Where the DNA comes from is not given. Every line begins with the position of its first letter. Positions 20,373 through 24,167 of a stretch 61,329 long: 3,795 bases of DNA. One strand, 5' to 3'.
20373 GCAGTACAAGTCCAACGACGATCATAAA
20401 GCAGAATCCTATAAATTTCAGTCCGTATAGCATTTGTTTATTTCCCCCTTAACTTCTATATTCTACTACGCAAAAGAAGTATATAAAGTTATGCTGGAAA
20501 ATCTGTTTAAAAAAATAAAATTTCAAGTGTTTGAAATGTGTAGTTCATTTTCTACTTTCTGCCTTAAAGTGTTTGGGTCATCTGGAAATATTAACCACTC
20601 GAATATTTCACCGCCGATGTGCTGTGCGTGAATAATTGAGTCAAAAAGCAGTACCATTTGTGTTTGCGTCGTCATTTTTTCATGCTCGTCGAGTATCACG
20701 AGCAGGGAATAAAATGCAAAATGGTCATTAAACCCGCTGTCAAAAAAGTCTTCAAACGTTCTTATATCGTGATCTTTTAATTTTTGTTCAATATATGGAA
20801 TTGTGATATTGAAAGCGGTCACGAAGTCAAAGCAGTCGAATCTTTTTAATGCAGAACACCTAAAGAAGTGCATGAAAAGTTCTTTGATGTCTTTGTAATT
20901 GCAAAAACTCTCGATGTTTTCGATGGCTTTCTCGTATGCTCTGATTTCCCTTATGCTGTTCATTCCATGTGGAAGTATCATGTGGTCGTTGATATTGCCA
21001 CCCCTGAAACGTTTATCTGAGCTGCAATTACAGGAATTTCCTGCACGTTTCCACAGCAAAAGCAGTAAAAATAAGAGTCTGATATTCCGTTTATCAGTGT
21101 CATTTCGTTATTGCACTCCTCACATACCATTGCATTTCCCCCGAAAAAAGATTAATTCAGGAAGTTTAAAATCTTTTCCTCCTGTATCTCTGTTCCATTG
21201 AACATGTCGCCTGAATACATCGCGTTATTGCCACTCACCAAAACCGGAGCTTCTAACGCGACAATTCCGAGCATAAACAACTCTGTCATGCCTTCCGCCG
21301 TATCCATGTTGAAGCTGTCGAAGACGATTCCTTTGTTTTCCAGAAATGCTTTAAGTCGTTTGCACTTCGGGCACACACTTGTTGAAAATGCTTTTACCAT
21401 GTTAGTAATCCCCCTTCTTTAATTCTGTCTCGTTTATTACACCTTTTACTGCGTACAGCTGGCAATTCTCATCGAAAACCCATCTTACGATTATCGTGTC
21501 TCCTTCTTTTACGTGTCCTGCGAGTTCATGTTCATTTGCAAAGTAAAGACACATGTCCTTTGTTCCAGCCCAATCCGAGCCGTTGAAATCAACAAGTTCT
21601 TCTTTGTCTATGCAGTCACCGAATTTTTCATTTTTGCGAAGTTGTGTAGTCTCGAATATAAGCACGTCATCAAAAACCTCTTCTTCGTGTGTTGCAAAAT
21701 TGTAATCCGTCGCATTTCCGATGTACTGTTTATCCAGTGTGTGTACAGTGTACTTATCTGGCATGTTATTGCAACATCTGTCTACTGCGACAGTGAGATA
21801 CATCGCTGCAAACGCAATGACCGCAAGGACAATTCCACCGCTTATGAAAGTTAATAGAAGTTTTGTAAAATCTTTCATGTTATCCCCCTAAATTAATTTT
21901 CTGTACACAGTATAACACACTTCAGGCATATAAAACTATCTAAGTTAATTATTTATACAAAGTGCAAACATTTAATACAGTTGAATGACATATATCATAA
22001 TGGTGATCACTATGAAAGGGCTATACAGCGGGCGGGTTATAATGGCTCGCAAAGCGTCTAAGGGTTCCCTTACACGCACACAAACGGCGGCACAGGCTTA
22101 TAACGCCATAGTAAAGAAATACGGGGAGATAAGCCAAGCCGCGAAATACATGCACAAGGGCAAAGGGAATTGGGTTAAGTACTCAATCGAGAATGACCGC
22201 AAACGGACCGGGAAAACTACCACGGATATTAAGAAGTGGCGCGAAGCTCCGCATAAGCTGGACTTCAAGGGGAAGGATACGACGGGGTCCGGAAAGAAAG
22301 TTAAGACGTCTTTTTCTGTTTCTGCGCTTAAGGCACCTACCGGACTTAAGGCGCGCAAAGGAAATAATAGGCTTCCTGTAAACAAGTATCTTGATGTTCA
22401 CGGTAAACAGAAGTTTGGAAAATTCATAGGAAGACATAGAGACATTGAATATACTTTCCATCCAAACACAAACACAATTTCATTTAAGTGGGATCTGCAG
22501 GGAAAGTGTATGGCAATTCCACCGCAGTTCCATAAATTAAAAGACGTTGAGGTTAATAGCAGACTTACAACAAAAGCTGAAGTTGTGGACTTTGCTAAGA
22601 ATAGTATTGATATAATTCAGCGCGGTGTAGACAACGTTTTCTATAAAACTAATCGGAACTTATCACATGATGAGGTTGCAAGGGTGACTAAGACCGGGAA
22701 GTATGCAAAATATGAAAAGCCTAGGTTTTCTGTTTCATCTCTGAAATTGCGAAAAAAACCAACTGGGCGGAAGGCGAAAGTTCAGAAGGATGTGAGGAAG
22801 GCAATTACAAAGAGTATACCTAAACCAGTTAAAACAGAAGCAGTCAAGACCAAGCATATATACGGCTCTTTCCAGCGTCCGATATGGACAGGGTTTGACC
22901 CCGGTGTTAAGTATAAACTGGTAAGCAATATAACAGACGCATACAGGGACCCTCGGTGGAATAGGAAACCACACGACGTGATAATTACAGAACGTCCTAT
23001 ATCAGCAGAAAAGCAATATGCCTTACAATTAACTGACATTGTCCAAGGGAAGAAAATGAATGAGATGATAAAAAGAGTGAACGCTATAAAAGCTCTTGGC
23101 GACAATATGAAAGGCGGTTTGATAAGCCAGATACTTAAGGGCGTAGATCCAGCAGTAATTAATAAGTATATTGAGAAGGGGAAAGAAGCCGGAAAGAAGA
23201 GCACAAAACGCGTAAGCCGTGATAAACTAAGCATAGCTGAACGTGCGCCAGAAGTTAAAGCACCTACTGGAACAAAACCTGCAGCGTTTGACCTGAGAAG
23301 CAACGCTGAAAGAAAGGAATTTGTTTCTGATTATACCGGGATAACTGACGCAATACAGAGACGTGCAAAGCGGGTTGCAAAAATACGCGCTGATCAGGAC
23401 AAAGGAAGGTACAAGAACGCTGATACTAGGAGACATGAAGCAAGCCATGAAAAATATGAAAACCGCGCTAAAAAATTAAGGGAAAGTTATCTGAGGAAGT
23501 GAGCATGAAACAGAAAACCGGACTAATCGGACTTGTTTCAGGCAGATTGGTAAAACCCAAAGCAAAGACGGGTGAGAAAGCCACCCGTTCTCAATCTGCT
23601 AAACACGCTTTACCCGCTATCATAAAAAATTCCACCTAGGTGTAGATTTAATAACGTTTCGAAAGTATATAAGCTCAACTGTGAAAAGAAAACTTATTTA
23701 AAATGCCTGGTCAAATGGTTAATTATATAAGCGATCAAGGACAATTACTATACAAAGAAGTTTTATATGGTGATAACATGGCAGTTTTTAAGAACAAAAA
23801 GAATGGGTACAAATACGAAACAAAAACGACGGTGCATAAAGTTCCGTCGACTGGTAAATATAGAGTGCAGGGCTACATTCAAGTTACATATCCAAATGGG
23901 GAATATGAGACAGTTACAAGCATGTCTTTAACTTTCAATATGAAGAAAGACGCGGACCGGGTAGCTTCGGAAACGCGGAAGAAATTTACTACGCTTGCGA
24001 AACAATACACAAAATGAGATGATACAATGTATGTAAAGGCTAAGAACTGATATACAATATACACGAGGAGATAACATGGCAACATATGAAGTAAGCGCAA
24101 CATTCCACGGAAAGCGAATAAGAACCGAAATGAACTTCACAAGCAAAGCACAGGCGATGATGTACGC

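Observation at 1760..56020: Highly over-represented, transcription-co-oriented dispersed motif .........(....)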

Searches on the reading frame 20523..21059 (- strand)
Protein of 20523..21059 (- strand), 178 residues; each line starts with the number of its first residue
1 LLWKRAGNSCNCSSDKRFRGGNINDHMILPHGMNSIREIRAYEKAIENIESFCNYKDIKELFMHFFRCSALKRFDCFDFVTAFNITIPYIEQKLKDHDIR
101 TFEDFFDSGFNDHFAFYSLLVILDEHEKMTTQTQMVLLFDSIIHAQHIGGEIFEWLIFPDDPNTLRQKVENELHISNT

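Call 74: search_protein_families(library=pfam, proteins=[window:20523-21059:-], max_evalue=0.05)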
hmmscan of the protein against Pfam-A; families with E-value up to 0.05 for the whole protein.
window:20523-21059:- (178 aa): 1 family
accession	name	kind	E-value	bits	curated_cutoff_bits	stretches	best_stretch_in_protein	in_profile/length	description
PF21773.2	ODAD1_CC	-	0.0051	16.4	27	1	38-96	152-209/287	ODAD1 central coiled coil region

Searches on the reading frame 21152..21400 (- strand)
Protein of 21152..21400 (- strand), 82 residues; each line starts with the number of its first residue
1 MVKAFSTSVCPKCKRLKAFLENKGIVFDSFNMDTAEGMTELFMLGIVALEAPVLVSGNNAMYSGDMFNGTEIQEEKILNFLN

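Call 74: search_protein_families(library=pfam, proteins=[window:21152-21400:-], max_evalue=0.05)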
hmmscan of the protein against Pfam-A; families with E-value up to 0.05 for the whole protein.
window:21152-21400:- (82 aa): 1 family
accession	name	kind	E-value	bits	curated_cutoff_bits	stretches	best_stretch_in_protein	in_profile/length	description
PF00462.30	Glutaredoxin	-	3.3e-06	27.6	22.9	1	2-37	1-36/60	Glutaredoxin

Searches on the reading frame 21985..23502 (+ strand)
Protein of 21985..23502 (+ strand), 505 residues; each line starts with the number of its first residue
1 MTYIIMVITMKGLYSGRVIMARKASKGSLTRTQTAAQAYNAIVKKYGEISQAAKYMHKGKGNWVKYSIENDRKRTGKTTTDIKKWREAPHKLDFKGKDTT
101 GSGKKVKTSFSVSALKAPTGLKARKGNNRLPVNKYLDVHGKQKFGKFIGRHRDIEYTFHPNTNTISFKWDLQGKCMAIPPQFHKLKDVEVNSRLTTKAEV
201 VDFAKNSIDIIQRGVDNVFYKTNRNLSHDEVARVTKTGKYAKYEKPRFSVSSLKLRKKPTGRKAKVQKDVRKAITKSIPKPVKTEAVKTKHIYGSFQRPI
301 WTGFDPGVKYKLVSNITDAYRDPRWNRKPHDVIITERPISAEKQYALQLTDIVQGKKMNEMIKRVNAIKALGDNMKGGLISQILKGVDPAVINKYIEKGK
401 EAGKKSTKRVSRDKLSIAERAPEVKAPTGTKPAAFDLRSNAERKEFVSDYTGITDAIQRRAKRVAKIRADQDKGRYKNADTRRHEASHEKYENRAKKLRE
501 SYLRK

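Call 8: search_protein_families(library=pfam, proteins=[window:21985-23502:+], max_evalue=0.001)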
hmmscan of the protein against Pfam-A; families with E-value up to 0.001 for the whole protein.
window:21985-23502:+ (505 aa): 0 families

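Call 16: search_protein_families(library=phrogs, proteins=[window:21985-23502:+], max_evalue=0.01)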
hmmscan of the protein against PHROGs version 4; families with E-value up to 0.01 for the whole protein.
window:21985-23502:+ (505 aa): 0 families

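Call 17: find_related_loci(query=window:21985-23502:+, collection=viral_contigs, flank=10000)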
Query window:21985-23502:+ (505 aa) in viral_contigs; peptide patterns used: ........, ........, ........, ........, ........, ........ (x = any residue, [..] = any of these).
2 stretches matched a pattern, but none encodes a relative of the query by tblastn (E <= 1e-3).
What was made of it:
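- Tried and rejected: It found no relative in the IMG/VR viral contigs (call 17).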

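Call 18: find_encoding_contigs(protein=window:21985-23502:+, flank=10000, max_places=6)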
Protein window:21985-23502:+ (505 aa): no gene with exactly this product is on record in the collection.
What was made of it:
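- Tried and rejected: Its exact sequence is not on record in the assembly collection (call 18).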

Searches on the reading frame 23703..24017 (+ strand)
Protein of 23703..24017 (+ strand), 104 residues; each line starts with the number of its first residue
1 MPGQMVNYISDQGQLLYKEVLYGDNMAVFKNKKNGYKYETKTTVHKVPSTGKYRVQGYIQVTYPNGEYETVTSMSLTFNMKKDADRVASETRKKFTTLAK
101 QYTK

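Call 42: search_protein_families(library=pfam, proteins=[window:23703-24017:+], max_evalue=0.01)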
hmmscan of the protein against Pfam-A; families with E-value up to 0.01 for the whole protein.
window:23703-24017:+ (104 aa): 0 families
